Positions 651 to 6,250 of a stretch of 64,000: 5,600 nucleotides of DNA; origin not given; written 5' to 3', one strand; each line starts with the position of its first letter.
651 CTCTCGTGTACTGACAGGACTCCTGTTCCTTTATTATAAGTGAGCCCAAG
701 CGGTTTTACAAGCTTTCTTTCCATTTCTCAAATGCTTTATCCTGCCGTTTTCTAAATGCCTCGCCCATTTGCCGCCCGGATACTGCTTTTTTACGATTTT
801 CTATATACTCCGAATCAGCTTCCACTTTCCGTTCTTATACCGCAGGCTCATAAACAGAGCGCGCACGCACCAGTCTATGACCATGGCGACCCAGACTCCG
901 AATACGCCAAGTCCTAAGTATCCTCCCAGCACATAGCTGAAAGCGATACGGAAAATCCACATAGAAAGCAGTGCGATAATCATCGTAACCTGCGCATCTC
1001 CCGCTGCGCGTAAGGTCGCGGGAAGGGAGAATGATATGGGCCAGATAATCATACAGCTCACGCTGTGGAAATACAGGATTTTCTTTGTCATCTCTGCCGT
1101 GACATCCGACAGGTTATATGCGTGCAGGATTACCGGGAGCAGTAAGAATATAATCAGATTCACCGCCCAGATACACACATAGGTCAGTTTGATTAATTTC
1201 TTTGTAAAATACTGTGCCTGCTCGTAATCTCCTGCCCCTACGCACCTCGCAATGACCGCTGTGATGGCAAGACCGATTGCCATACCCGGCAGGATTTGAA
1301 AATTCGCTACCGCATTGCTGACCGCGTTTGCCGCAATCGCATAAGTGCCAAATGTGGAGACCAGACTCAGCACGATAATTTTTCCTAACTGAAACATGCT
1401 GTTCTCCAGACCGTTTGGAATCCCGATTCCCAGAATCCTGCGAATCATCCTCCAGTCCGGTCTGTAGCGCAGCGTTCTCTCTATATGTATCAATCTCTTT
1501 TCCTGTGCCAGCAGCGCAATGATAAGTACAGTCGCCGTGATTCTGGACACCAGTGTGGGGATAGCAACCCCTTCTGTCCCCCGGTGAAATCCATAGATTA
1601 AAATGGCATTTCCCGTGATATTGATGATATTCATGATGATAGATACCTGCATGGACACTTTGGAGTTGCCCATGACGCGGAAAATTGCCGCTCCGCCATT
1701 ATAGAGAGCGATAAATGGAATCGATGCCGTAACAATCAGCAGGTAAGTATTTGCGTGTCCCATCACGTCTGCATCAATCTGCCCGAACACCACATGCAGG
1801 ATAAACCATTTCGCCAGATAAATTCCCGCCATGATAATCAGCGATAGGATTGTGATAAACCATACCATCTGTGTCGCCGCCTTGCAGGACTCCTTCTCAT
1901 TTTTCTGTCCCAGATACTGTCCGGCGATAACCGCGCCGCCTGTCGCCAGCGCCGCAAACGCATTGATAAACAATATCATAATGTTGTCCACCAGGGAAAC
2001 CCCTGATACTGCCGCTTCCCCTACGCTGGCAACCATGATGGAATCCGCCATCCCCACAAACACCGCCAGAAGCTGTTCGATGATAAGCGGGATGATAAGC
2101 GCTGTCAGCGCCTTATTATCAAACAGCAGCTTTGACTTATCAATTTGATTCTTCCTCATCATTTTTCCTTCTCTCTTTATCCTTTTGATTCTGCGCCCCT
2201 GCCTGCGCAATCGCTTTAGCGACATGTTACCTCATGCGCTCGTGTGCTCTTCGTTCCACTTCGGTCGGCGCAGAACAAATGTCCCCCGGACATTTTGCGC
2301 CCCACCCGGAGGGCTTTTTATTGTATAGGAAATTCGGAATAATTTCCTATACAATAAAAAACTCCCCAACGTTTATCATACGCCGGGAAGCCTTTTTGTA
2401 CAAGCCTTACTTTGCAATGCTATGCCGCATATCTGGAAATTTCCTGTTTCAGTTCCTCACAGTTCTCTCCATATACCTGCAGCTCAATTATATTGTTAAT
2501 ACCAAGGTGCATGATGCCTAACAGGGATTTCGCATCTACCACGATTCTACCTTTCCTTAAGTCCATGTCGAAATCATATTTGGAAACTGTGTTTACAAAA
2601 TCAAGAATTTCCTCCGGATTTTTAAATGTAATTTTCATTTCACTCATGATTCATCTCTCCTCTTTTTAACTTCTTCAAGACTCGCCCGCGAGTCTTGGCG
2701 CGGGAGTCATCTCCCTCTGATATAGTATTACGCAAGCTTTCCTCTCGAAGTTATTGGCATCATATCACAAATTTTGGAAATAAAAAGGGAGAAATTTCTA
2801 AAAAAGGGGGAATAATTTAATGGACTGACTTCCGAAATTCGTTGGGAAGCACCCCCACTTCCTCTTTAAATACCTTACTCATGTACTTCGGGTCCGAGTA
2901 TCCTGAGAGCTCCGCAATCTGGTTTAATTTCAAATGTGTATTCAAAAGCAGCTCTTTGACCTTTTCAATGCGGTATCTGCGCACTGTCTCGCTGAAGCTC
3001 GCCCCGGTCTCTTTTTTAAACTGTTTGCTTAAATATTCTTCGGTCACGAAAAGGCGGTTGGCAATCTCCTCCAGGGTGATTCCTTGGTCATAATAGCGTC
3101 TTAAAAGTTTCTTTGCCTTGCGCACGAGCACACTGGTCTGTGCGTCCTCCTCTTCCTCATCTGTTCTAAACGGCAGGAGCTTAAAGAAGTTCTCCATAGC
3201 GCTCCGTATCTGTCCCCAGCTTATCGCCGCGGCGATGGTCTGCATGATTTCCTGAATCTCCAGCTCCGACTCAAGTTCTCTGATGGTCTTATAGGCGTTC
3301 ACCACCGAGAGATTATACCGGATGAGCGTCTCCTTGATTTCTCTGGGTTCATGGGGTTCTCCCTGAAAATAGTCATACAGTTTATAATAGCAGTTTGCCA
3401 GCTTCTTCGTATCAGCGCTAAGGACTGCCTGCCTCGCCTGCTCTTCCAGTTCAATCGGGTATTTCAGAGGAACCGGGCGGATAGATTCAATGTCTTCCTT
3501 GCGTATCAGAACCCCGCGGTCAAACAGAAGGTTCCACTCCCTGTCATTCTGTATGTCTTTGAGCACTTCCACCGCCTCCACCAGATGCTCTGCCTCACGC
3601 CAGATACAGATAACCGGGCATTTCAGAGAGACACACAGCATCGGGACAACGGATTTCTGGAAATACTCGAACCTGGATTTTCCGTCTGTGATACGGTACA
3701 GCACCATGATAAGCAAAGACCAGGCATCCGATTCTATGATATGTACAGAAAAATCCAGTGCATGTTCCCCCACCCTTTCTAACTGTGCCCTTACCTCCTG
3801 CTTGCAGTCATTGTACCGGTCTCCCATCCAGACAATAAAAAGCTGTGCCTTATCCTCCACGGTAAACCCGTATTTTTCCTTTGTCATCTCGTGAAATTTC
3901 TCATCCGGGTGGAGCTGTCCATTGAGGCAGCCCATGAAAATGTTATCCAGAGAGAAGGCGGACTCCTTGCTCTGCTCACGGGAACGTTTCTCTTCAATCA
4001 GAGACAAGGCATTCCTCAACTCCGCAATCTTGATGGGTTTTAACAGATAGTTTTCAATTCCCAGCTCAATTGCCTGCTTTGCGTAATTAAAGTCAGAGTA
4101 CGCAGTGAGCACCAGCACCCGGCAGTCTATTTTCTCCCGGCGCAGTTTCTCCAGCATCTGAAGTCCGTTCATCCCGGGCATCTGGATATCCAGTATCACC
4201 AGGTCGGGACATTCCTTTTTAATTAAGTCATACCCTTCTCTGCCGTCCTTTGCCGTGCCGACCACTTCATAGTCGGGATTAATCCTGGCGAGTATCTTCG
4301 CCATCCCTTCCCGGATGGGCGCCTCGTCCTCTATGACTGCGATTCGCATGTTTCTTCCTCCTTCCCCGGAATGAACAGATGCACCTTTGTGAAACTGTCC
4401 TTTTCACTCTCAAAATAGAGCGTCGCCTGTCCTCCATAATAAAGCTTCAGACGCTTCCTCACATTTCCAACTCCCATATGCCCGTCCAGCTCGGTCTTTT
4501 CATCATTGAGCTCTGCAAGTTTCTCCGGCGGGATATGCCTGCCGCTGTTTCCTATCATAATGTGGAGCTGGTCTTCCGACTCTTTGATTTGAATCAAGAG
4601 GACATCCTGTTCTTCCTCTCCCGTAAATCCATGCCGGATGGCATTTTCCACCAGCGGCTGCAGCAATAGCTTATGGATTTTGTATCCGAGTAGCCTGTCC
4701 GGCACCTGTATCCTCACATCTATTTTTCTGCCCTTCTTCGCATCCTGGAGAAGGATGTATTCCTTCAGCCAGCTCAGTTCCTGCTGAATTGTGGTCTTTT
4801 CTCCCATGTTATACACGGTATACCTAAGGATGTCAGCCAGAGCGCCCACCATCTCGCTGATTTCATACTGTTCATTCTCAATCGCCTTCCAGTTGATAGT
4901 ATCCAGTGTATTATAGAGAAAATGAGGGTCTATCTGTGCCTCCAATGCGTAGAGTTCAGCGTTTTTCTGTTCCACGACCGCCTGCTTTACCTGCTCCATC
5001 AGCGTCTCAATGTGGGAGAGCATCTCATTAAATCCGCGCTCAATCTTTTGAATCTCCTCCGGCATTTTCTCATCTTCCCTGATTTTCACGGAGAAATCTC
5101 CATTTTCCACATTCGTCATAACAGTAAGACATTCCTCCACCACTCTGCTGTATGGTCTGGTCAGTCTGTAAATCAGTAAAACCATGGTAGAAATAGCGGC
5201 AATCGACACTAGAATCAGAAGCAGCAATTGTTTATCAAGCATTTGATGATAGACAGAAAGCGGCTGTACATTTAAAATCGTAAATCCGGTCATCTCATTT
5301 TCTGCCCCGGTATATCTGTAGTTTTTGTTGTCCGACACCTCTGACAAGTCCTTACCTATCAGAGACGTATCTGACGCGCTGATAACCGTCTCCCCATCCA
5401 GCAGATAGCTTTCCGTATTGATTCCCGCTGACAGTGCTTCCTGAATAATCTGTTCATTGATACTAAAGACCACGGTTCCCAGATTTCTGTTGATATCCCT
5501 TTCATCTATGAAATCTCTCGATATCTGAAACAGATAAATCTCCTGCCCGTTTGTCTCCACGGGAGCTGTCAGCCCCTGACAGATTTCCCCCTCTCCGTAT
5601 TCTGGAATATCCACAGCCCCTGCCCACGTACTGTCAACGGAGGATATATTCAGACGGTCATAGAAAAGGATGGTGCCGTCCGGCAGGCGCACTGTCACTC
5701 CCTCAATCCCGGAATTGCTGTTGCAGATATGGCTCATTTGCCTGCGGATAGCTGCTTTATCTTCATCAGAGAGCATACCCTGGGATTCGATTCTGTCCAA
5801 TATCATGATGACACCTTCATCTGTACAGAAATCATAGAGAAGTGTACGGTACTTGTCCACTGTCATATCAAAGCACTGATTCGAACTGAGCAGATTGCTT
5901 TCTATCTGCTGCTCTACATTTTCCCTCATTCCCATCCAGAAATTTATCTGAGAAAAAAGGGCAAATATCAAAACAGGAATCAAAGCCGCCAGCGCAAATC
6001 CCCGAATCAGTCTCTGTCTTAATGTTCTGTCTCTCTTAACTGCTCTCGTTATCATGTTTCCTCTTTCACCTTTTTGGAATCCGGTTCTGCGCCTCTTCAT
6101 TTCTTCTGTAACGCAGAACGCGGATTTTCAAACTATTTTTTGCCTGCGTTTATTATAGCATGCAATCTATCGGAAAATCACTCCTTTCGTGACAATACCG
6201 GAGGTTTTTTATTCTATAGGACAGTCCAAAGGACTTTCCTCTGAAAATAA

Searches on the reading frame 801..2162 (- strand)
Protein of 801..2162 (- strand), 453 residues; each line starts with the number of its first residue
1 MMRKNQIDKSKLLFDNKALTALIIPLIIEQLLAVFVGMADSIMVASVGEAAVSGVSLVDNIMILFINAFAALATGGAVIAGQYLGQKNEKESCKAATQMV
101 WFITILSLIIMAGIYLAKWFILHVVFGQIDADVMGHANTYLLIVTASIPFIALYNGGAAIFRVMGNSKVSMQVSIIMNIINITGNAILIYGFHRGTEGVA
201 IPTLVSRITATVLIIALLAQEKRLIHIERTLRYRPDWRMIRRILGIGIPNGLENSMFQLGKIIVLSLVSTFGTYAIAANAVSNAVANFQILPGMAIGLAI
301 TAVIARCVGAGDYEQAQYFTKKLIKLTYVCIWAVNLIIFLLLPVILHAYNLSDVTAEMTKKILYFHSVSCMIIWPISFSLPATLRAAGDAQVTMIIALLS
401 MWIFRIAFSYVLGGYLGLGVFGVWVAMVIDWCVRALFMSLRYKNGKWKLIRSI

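Call 91: search_protein_families(library=pfam, proteins=[window:801-2162:-], max_evalue=0.00001)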
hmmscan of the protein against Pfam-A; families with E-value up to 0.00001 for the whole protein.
window:801-2162:- (453 aa): 1 family
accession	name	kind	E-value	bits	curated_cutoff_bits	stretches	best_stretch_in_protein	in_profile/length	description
PF01554.23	MatE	-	4.2e-45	153.8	24.9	2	25-186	1-160/161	MatE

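Call 92: find_encoding_contigs(protein=window:801-2162:-, flank=1200, max_places=10)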
Protein window:801-2162:- (453 aa): 14 contigs read that carry it; 10 places shown.
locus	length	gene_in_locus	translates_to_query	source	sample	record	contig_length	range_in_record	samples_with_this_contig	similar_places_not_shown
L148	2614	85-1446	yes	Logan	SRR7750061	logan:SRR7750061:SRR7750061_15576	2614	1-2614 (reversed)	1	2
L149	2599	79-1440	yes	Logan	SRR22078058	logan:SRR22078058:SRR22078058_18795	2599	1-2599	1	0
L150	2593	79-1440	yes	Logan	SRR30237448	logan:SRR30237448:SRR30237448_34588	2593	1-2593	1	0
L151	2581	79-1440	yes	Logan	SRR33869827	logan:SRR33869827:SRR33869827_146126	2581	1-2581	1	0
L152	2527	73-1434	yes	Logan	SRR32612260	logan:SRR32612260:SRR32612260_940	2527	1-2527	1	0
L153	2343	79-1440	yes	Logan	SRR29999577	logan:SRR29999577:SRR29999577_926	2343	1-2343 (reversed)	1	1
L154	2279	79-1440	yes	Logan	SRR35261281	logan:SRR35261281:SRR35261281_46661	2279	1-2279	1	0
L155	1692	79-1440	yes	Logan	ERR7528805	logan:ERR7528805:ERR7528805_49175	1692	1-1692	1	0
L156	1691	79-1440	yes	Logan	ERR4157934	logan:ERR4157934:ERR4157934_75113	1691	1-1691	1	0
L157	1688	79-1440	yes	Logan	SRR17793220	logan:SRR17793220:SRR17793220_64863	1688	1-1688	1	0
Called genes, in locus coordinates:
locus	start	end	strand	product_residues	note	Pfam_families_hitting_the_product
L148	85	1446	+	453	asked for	PF01554:MatE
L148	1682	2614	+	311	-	?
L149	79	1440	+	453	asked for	PF01554:MatE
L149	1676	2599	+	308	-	?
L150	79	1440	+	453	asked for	PF01554:MatE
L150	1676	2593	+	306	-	?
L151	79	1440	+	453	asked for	PF01554:MatE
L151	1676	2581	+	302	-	?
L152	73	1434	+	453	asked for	PF01554:MatE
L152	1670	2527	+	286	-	?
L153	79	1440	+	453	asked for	PF01554:MatE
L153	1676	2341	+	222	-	?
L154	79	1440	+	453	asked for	PF01554:MatE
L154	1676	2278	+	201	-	?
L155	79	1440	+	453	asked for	PF01554:MatE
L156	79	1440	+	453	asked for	PF01554:MatE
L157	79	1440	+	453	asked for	PF01554:MatE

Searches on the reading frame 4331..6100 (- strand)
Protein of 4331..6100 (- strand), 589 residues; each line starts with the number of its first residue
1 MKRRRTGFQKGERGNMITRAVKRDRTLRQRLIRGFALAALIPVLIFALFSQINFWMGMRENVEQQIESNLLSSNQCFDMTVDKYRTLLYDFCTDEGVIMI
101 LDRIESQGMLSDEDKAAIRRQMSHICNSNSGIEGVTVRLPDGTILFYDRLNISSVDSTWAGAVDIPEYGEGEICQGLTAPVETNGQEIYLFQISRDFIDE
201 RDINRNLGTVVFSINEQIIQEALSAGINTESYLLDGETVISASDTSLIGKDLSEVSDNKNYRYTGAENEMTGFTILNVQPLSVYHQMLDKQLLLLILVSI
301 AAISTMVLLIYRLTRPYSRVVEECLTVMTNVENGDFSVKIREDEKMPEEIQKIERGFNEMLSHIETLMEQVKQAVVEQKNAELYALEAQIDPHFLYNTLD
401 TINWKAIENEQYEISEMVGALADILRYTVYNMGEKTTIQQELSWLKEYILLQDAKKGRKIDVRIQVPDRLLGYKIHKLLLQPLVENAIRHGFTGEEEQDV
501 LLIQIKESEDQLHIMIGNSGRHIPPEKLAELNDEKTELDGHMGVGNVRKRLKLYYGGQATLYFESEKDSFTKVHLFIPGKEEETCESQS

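Call 80: find_encoding_contigs(protein=window:4331-6100:-, flank=1200, max_places=10)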
Protein window:4331-6100:- (589 aa): no gene with exactly this product is on record in the collection.

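Call 91: search_protein_families(library=pfam, proteins=[window:4331-6100:-], max_evalue=0.00001)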
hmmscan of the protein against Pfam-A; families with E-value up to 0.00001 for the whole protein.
window:4331-6100:- (589 aa): 3 families
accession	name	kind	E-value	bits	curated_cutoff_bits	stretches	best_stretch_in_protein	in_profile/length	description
PF06580.19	His_kinase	-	1.8e-22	79.8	25.2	1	381-458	1-79/81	Histidine kinase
PF02518.31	HATPase_c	-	5.6e-09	36.9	26.4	1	479-578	9-108/111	Histidine kinase-, DNA gyrase B-, and HSP90-like ATPase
PF02743.24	dCache_1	-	6.5e-06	26.3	45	0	100-265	32-201/240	Cache domain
